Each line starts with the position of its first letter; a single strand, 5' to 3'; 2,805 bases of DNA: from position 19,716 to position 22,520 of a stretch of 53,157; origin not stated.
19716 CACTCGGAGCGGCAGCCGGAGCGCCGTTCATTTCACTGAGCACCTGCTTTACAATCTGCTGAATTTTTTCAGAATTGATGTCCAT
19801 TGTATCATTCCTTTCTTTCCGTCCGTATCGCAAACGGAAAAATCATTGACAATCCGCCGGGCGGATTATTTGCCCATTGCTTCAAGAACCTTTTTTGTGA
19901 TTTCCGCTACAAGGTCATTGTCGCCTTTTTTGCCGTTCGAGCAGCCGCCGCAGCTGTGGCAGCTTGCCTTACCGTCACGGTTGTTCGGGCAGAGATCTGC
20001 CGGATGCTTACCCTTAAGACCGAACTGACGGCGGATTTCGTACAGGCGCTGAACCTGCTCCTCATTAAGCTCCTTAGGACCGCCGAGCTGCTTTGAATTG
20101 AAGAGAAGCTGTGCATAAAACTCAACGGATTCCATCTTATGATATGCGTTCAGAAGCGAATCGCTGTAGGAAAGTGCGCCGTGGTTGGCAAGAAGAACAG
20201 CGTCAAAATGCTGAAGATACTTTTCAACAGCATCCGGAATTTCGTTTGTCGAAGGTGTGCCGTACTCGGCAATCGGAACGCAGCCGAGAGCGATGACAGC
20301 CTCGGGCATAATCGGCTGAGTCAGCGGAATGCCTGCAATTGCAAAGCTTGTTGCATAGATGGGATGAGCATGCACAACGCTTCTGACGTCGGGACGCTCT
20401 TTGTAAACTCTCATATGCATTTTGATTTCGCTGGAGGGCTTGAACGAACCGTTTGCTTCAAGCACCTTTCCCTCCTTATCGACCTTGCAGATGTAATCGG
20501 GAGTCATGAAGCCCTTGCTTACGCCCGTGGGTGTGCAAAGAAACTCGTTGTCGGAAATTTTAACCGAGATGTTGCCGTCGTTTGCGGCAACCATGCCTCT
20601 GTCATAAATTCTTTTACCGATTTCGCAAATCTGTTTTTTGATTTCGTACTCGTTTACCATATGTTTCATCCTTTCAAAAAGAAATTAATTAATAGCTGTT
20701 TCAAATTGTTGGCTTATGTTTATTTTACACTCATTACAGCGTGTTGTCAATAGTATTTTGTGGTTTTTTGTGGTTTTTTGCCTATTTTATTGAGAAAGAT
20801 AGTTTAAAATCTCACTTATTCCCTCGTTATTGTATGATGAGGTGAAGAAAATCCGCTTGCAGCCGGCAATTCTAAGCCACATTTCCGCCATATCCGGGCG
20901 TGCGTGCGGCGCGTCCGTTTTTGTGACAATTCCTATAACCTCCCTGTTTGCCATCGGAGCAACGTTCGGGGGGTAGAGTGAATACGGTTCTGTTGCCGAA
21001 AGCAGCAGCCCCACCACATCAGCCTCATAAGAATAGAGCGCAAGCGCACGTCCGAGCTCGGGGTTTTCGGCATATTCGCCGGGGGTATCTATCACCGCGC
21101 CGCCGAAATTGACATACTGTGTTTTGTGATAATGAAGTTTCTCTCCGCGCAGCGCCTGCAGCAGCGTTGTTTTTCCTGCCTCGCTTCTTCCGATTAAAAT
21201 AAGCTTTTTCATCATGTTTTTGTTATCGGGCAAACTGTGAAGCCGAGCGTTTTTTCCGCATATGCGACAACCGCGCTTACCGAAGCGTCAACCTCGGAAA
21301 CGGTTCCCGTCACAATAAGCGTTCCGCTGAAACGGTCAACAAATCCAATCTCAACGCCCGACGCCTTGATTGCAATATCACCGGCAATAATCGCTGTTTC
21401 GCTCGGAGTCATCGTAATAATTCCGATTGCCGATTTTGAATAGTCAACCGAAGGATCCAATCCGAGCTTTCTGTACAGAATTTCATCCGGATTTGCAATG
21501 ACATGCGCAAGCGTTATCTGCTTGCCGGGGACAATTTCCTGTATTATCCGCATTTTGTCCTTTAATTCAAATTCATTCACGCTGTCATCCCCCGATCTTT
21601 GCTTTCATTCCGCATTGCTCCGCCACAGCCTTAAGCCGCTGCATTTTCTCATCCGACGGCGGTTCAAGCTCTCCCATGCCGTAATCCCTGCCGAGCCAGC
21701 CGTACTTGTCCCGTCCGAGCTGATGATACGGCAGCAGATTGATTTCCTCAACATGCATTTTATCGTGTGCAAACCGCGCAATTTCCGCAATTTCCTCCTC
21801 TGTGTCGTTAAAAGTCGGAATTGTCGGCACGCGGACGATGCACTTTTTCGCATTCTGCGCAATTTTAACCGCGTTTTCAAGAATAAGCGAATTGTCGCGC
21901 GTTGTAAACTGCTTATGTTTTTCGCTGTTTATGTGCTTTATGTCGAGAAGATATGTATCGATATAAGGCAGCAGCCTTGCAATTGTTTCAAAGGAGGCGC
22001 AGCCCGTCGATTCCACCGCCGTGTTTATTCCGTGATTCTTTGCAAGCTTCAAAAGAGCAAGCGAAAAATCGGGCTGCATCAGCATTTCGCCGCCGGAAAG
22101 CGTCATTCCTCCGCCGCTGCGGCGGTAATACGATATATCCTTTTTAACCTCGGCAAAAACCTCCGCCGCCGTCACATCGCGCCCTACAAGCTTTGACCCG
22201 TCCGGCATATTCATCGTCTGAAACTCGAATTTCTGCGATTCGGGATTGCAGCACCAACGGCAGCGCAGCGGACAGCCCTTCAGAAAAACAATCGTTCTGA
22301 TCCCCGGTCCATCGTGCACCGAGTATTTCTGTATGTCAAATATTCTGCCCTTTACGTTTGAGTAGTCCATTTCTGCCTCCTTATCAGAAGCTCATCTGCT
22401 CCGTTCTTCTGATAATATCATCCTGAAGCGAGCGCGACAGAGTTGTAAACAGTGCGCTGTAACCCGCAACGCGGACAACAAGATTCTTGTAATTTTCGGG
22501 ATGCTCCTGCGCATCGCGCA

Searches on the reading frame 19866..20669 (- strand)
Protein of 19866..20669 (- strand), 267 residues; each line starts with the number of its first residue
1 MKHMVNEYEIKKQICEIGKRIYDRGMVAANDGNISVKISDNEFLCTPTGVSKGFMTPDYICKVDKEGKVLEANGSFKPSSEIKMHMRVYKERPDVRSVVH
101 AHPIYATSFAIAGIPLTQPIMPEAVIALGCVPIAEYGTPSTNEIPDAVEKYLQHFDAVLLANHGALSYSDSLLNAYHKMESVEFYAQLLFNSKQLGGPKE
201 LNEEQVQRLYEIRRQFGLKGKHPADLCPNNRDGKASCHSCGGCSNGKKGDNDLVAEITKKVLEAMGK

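Call 11: search_protein_families(library=pfam, proteins=[window:19866-20669:-])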
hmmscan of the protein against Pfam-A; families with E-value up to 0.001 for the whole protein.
window:19866-20669:- (267 aa): 1 family
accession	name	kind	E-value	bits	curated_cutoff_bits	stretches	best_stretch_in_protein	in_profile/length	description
PF00596.27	Aldolase_II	-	1.5e-50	172.1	22.2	1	13-188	2-181/183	Class II Aldolase and Adducin N-terminal domain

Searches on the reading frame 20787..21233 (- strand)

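Call 11: search_protein_families(library=pfam, proteins=[window:20787-21233:-])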
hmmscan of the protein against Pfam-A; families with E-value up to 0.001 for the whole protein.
window:20787-21233:- (148 aa): 3 families
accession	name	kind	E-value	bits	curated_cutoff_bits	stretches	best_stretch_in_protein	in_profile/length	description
PF10662.15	PduV-EutP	-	9.4e-50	168.6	21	1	8-147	1-142/143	Ethanolamine utilisation - propanediol utilisation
PF01926.29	MMR_HSR1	-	5.2e-05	23.8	21.9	1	11-84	2-89/113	50S ribosome-binding GTPase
PF03193.22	RsgA_GTPase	-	0.00025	21.4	30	0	9-32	107-130/174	RsgA GTPase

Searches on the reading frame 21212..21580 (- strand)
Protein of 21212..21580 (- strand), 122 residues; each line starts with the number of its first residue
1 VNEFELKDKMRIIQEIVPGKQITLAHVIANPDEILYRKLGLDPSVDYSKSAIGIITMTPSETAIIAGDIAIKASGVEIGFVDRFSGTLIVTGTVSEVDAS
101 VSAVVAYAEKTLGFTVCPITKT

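Call 11: search_protein_families(library=pfam, proteins=[window:21212-21580:-])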
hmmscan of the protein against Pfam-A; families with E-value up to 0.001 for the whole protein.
window:21212-21580:- (122 aa): 1 family
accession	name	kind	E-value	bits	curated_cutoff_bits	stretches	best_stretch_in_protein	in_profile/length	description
PF00936.24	BMC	-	2.6e-14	53.4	24.5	1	51-118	1-73/75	BMC domain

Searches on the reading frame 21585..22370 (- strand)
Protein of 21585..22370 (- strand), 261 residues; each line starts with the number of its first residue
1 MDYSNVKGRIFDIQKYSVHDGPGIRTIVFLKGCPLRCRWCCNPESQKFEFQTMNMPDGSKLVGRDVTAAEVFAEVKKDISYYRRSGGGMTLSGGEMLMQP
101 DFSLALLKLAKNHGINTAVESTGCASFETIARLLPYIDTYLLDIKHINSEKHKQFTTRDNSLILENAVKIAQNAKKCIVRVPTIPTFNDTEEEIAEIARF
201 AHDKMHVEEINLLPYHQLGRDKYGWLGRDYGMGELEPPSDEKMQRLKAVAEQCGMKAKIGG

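Call 11: search_protein_families(library=pfam, proteins=[window:21585-22370:-])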
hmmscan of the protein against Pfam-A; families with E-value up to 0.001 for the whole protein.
window:21585-22370:- (261 aa): 2 families
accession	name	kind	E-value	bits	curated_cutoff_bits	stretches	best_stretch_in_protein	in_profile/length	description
PF04055.27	Radical_SAM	-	6.3e-17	62.7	29.5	1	27-196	1-164/166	Radical SAM superfamily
PF13353.11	Fer4_12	-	3.8e-15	56.8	22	1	20-156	2-127/137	4Fe-4S single cluster domain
